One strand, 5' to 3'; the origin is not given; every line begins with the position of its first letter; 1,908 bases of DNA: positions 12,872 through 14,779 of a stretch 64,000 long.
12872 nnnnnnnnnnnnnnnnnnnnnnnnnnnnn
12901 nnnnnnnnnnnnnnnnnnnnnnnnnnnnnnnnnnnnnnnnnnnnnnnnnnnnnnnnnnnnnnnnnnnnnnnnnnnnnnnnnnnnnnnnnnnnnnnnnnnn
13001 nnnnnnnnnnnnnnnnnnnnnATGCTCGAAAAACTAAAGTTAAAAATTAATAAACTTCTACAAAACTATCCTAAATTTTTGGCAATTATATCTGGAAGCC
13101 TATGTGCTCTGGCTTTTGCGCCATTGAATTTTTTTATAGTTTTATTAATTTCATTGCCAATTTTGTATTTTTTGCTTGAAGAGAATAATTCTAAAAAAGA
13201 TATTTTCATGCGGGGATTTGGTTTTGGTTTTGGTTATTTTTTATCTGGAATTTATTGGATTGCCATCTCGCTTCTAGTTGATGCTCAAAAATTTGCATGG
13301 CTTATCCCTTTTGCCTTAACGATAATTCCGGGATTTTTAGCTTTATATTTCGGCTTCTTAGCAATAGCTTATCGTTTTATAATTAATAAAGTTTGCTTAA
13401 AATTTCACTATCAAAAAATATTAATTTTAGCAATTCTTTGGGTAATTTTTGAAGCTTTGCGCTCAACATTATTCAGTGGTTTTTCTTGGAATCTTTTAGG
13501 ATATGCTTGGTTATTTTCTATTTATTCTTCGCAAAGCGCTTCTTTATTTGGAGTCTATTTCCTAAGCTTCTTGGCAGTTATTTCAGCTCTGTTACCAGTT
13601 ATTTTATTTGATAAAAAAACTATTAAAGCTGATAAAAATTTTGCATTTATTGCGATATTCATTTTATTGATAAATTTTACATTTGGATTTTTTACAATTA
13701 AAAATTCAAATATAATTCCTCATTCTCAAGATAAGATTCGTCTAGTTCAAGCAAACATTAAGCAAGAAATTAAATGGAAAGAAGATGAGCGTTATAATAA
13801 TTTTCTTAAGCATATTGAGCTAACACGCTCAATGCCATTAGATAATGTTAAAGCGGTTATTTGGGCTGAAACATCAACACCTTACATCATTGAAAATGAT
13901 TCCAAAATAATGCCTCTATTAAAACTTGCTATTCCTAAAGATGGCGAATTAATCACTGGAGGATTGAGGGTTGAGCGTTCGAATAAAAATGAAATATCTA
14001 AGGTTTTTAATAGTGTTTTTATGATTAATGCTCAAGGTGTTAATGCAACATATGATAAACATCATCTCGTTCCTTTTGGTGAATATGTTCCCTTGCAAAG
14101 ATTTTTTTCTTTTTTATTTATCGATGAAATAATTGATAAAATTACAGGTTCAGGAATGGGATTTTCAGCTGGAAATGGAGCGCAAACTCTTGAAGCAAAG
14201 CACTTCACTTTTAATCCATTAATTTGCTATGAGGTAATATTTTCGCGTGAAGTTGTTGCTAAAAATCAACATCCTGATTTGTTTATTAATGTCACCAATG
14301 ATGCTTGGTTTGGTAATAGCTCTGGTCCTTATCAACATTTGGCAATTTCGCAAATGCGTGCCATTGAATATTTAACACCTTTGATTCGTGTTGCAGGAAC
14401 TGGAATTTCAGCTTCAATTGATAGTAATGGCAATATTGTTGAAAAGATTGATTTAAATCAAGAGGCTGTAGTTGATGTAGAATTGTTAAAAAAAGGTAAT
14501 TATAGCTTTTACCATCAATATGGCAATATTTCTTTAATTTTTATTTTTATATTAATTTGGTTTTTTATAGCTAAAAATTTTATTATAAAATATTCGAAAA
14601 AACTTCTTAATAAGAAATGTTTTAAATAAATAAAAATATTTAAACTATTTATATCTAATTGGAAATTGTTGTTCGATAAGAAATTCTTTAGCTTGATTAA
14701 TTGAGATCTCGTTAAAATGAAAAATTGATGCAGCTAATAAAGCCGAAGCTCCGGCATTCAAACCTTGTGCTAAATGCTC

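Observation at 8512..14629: Tandem paralogous ~700-aa polytopic membrane proteins coupled to lnt: candidate uncharacterised envelope-modification module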

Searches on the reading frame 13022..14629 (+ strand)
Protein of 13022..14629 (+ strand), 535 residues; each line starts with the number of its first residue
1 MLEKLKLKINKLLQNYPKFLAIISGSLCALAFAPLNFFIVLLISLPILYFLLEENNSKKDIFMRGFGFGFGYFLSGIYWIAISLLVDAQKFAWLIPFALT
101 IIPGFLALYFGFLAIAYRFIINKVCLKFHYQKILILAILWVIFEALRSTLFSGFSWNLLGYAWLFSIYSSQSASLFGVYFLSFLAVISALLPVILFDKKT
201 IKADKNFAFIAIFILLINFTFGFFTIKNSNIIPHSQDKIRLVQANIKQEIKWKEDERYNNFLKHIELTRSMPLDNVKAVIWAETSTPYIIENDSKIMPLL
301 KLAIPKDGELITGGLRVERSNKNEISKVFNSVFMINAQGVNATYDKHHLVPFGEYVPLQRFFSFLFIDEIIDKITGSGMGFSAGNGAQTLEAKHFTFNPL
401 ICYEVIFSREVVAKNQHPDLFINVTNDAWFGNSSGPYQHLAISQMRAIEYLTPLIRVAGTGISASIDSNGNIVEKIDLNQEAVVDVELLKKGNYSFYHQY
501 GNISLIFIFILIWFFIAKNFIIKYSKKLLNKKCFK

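Call 3: search_protein_families(library=pfam, proteins=[window:13022-14629:+], max_evalue=1)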
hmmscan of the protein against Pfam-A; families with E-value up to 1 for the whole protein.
window:13022-14629:+ (535 aa): 2 families
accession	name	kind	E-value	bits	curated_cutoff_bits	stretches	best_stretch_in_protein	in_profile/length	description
PF20154.4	LNT_N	-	1.9e-31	109.8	27.1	1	24-190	1-158/159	Apolipoprotein N-acyltransferase N-terminal domain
PF00795.27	CN_hydrolase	-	2.6e-24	86.4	23.2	1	238-488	1-246/256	Carbon-nitrogen hydrolase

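Call 4: search_protein_families(library=ncbifam, proteins=[window:13022-14629:+], max_evalue=1)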
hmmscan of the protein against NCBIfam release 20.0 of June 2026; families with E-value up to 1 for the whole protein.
window:13022-14629:+ (535 aa): 4 families
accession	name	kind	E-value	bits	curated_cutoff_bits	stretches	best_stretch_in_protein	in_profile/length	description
TIGR00546.1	lnt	equivalog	6e-90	302.3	132.9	1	68-471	1-394/395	apolipoprotein N-acyltransferase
NF008934.0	PRK12291.1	equivalog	7.9e-34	117.6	427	1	24-437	25-380/419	apolipoprotein N-acyltransferase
NF007757.0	PRK10438.1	equivalog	0.0032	16.8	249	1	380-488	119-232/256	amidohydrolase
NF010339.0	PRK13768.1-1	equivalog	0.028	14.1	414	1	176-232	111-167/248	GTPase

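Call 61: find_homologous_proteins(query=window:13022-14629:+, max_evalue=1e-30)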
Query window:13022-14629:+ (535 aa): 7578 proteins with E <= 1e-30 among 8000 candidates; the best 120 are listed.
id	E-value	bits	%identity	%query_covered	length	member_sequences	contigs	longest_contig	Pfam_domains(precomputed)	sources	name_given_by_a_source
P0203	0.0e+0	1151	97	100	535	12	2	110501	PF20154.5,PF00795.28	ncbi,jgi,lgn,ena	jgi:apolipoprotein N-acyltransferase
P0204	2.2e-298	1009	85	99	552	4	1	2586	PF20154.5,PF00795.28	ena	-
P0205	5.5e-293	991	84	99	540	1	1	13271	PF20154.5,PF00795.28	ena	-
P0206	5.8e-285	964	82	99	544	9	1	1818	PF20154.5,PF00795.28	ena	-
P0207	1.3e-234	798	67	97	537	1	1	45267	PF20154.5,PF00795.28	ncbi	-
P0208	4.4e-231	786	68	95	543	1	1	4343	PF20154.5,PF00795.28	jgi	jgi:apolipoprotein N-acyltransferase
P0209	1.2e-225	769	67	93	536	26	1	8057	PF20154.5,PF00795.28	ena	-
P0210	7.1e-198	677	59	95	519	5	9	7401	PF20154.5,PF00795.28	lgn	-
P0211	1.8e-194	666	60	93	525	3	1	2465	PF20154.5,PF00795.28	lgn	-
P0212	1.5e-191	656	60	94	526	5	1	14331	PF20154.5,PF00795.28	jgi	jgi:apolipoprotein N-acyltransferase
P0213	1.1e-190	653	59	94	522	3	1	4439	PF20154.5,PF00795.28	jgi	-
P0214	5.8e-189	647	58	98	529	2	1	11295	PF20154.5,PF00795.28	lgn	-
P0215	1.9e-185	636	57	98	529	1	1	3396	PF20154.5,PF00795.28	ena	-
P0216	2.5e-184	632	57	90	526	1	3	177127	PF20154.5,PF00795.28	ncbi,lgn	-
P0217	4.5e-184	631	56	92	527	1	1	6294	PF20154.5,PF00795.28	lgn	-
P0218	1.4e-182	626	57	95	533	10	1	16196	PF20154.5,PF00795.28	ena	-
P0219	8.2e-178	611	57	87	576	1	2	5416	PF20154.5,PF00795.28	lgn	-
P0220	4.1e-177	608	56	92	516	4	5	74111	PF20154.5,PF00795.28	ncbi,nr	ncbi:MAG: apolipoprotein N-acyltransferase [Alphaproteobacteria bacterium RIFCSPLOWO2_01_FULL_40_26]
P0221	1.0e-176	607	56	90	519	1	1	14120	PF20154.5,PF00795.28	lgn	-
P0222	1.3e-175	603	53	95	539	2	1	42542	PF20154.5,PF00795.28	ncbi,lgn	-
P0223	2.1e-174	599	55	94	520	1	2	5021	PF20154.5,PF00795.28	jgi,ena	jgi:apolipoprotein N-acyltransferase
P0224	9.7e-174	597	56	90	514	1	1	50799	PF20154.5,PF00795.28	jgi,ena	-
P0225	1.1e-173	597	53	96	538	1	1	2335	PF20154.5,PF00795.28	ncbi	-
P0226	9.4e-173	594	55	90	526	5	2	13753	PF20154.5,PF00795.28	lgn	-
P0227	1.6e-172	593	55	87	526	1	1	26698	PF20154.5,PF00795.28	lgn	-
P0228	5.4e-172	591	53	94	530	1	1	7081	PF20154.5,PF00795.28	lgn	-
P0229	6.3e-172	591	55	90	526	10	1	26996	PF20154.5,PF00795.28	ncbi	-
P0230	7.9e-172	591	53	97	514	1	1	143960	PF20154.5,PF00795.28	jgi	jgi:apolipoprotein N-acyltransferase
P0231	1.2e-171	590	53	93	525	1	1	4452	PF20154.5,PF00795.28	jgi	-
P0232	5.7e-171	588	56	90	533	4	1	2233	PF20154.5,PF00795.28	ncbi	-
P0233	1.8e-170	586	53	93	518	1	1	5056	PF20154.5,PF00795.28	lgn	-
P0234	2.5e-170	586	53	93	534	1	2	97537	PF20154.5,PF00795.28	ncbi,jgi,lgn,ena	jgi:apolipoprotein N-acyltransferase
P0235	3.7e-170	585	56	90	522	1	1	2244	PF20154.5,PF00795.28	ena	-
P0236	1.2e-169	584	53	95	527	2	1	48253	PF20154.5,PF00795.28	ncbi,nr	ncbi:MAG: apolipoprotein N-acyltransferase [Rickettsiales bacterium]|nr:apolipoprotein N-acyltransfe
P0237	2.0e-169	583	54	90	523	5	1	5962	PF20154.5,PF00795.28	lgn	-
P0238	6.1e-169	581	54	90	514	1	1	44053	PF20154.5,PF00795.28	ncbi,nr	ncbi:MAG: apolipoprotein N-acyltransferase [Proteobacteria bacterium]|nr:apolipoprotein N-acyltransf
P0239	6.9e-169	581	55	89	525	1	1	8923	PF20154.5,PF00795.28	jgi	-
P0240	8.4e-169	581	50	98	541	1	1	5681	PF20154.5,PF00795.28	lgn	-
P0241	1.1e-168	580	53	91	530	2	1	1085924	PF20154.5,PF00795.28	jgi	-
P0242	1.5e-168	580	56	90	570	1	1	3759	PF20154.5,PF00795.28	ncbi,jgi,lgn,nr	ncbi:MAG: apolipoprotein N-acyltransferase [Alphaproteobacteria bacterium]|nr:apolipoprotein N-acylt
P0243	1.6e-168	580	55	90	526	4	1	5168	PF20154.5,PF00795.28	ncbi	-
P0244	2.4e-168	579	50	96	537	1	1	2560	PF20154.5,PF00795.28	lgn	-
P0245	2.9e-168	579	54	86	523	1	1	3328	PF20154.5,PF00795.28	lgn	-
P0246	6.9e-168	578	54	90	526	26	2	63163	PF20154.5,PF00795.28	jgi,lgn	-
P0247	2.2e-167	576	57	90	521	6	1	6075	PF20154.5,PF00795.28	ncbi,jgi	jgi:apolipoprotein N-acyltransferase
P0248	2.5e-167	576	55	93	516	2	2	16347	PF20154.5,PF00795.28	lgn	-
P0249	3.0e-167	576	52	94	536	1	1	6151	PF20154.5,PF00795.28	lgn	-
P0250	1.1e-166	574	53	90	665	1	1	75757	PF20154.5,PF12844.14,PF01381.29,PF00795.28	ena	-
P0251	1.3e-166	574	53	95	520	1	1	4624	PF20154.5,PF00795.28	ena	-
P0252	1.6e-166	573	52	94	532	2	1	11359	PF20154.5,PF00795.28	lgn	-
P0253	1.8e-166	573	56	91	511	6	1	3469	PF20154.5,PF00795.28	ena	-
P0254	2.4e-166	573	53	93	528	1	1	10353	PF20154.5,PF00795.28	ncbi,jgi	jgi:apolipoprotein N-acyltransferase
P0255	4.3e-166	572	53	92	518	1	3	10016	PF20154.5,PF00795.28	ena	-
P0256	4.5e-166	572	52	91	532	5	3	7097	PF20154.5,PF00795.28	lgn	-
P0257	6.8e-166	571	53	95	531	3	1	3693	PF20154.5,PF00795.28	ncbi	-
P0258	6.8e-166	571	54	95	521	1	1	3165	PF20154.5,PF00795.28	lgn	-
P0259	7.5e-166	571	54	88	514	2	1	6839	PF20154.5,PF00795.28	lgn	-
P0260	2.5e-165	569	52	95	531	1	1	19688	PF20154.5,PF00795.28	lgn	-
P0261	5.7e-165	568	53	88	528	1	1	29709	PF20154.5,PF00795.28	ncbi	-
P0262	2.9e-164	566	54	92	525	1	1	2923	PF20154.5,PF00795.28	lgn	-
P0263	4.7e-164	565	53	90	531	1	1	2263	PF20154.5,PF00795.28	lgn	-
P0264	5.8e-164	565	51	91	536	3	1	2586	PF20154.5,PF00795.28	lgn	-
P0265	6.0e-164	565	53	92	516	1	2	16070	PF20154.5,PF00795.28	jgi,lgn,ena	jgi:apolipoprotein N-acyltransferase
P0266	7.4e-164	565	53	90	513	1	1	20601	PF20154.5,PF00795.28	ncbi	-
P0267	1.1e-163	564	52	93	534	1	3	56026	PF20154.5,PF00795.28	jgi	jgi:apolipoprotein N-acyltransferase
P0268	1.2e-163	564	54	92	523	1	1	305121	PF20154.5,PF00795.28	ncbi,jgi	jgi:apolipoprotein N-acyltransferase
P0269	2.4e-163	563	53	91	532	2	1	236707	PF20154.5,PF00795.28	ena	-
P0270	3.2e-163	563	54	92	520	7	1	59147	PF20154.5,PF00795.28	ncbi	-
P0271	7.5e-163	561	52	93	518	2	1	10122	PF20154.5,PF00795.28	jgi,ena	-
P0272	1.2e-162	561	53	90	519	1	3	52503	PF20154.5,PF00795.28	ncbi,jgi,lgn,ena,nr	ncbi:MAG: apolipoprotein N-acyltransferase [Proteobacteria bacterium]|nr:apolipoprotein N-acyltransf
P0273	1.2e-162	561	51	94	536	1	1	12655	PF20154.5,PF00795.28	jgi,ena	-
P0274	4.3e-162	559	52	94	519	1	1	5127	PF20154.5,PF00795.28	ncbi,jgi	jgi:apolipoprotein N-acyltransferase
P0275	5.8e-162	558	53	89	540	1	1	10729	PF20154.5,PF00795.28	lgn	-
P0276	1.2e-161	557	53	91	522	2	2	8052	PF20154.5,PF00795.28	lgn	-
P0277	2.0e-161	557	52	90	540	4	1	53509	PF20154.5,PF00795.28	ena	-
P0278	2.1e-161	557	53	89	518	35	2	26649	PF20154.5,PF00795.28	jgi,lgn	-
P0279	3.3e-161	556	53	90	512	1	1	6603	PF20154.5,PF00795.28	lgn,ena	-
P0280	3.4e-161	556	53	90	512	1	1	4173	PF20154.5,PF00795.28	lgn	-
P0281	1.1e-160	554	54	90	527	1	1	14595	PF20154.5,PF00795.28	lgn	-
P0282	1.2e-160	554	52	90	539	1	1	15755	PF20154.5,PF00795.28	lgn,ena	-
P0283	2.4e-160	553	51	91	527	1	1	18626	PF20154.5,PF00795.28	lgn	-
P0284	2.9e-160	553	57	92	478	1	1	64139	PF20154.5,PF00795.28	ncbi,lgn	-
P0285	3.0e-160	553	53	91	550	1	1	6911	PF20154.5,PF00795.28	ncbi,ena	-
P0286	1.9e-159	550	51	94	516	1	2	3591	PF20154.5,PF00795.28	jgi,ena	jgi:apolipoprotein N-acyltransferase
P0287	2.8e-159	549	52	90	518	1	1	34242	PF20154.5,PF00795.28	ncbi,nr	ncbi:MAG: apolipoprotein N-acyltransferase [Rickettsiales bacterium]|nr:apolipoprotein N-acyltransfe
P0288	4.2e-159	549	50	90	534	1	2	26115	PF20154.5,PF00795.28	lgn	-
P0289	1.0e-158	548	50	93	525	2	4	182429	PF20154.5,PF00795.28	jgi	jgi:apolipoprotein N-acyltransferase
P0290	2.0e-158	547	53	92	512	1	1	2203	PF20154.5,PF00795.28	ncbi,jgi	jgi:apolipoprotein N-acyltransferase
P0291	2.3e-158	546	52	90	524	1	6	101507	PF20154.5,PF00795.28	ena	-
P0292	3.1e-158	546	54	90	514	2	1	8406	PF20154.5,PF00795.28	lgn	-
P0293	5.1e-158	545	52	90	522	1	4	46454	PF20154.5,PF00795.28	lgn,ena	-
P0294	5.2e-158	545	51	90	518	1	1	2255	PF20154.5,PF00795.28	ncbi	-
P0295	7.6e-158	545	48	96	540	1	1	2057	PF20154.5,PF00795.28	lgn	-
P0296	8.8e-158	545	53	84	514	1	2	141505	PF20154.5,PF00795.28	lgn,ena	-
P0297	1.1e-157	544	49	94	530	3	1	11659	PF20154.5,PF00795.28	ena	-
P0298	1.2e-157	544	52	90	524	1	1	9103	PF20154.5,PF00795.28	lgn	-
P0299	1.6e-157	544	51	93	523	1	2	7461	PF20154.5,PF00795.28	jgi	jgi:apolipoprotein N-acyltransferase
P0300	1.8e-157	544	50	91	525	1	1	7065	PF20154.5,PF00795.28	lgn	-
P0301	3.1e-157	543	51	92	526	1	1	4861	PF20154.5,PF00795.28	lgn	-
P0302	3.2e-157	543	52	92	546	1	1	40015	PF20154.5,PF00795.28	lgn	-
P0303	4.5e-157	542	50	92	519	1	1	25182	PF20154.5,PF00795.28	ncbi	-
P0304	7.5e-157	541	52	90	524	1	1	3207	PF20154.5,PF00795.28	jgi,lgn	-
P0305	2.5e-156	540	50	93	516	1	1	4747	PF20154.5,PF00795.28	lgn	-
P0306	2.6e-156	540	48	94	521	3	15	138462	PF20154.5,PF00795.28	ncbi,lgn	-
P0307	4.2e-156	539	54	90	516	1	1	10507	PF20154.5,PF00795.28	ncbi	-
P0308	6.3e-156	538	49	95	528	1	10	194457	PF20154.5,PF00795.28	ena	-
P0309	8.8e-156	538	49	96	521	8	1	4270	PF20154.5,PF00795.28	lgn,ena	-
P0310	1.2e-155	537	51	94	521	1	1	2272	PF20154.5,PF00795.28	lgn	-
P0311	1.5e-155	537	50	92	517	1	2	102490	PF20154.5,PF00795.28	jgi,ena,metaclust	metaclust:\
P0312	2.0e-155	537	51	93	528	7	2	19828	PF20154.5,PF00795.28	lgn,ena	-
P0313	2.2e-155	537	53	90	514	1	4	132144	PF20154.5,PF00795.28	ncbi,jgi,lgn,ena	jgi:apolipoprotein N-acyltransferase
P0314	3.2e-155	536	52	90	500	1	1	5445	PF20154.5,PF00795.28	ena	-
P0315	3.2e-155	536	51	90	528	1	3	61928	PF20154.5,PF00795.28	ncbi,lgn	-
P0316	3.8e-155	536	51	90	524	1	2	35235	PF20154.5,PF00795.28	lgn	-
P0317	1.0e-154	534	52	90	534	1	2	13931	PF20154.5,PF00795.28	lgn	-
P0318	1.1e-154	534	50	90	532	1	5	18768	PF20154.5,PF00795.28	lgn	-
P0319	1.7e-154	534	53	91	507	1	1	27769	PF20154.5,PF00795.28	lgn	-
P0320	6.0e-154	532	48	96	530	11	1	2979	PF20154.5,PF00795.28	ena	-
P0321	1.1e-153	531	50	94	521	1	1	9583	PF20154.5,PF00795.28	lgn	-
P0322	2.0e-153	530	51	92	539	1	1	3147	PF20154.5,PF00795.28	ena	-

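Call 70: find_encoding_contigs(protein=P0241, flank=10000, max_places=1)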
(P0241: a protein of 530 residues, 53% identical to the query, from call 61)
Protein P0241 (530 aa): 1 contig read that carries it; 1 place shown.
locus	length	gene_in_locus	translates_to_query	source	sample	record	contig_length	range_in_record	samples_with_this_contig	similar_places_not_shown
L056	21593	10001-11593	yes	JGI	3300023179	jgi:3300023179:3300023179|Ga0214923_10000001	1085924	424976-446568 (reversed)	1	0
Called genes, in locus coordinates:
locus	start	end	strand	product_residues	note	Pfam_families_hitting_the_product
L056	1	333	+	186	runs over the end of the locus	PF01327:Pep_deformylase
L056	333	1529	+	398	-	PF00482:T2SSF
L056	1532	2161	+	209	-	PF13500:AAA_26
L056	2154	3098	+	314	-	PF00696:AA_kinase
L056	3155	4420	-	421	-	PF21088:MS_channel_1st (weak), PF00924:MS_channel_2nd, PF21082:MS_channel_3rd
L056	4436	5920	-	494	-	PF00180:Iso_dh, PF18324:Isocitrate_DH_C_bact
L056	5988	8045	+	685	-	-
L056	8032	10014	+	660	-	-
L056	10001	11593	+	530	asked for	PF20154:LNT_N, PF00795:CN_hydrolase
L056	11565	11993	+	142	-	PF01381:HTH_3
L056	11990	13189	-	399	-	-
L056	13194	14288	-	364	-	PF00682:HMGL-like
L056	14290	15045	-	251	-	PF00977:His_biosynth, PF00478:IMPDH (faint), PF05690:ThiG (faint), PF02581:TMP-TENI (faint), PF01207:Dus (faint), PF01180:DHO_dh (faint), PF04309:G3P_antiterm (faint), PF03060:NMO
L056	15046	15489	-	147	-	PF01292:Ni_hydr_CYTB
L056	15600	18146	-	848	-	PF04760:IF2_N, PF00009:GTP_EFTU, PF00071:Ras (weak), PF01926:MMR_HSR1, PF02421:FeoB_N (weak), PF22042:EF-G_D2, PF11987:IF-2, PF03144:GTP_EFTU_D2 (weak)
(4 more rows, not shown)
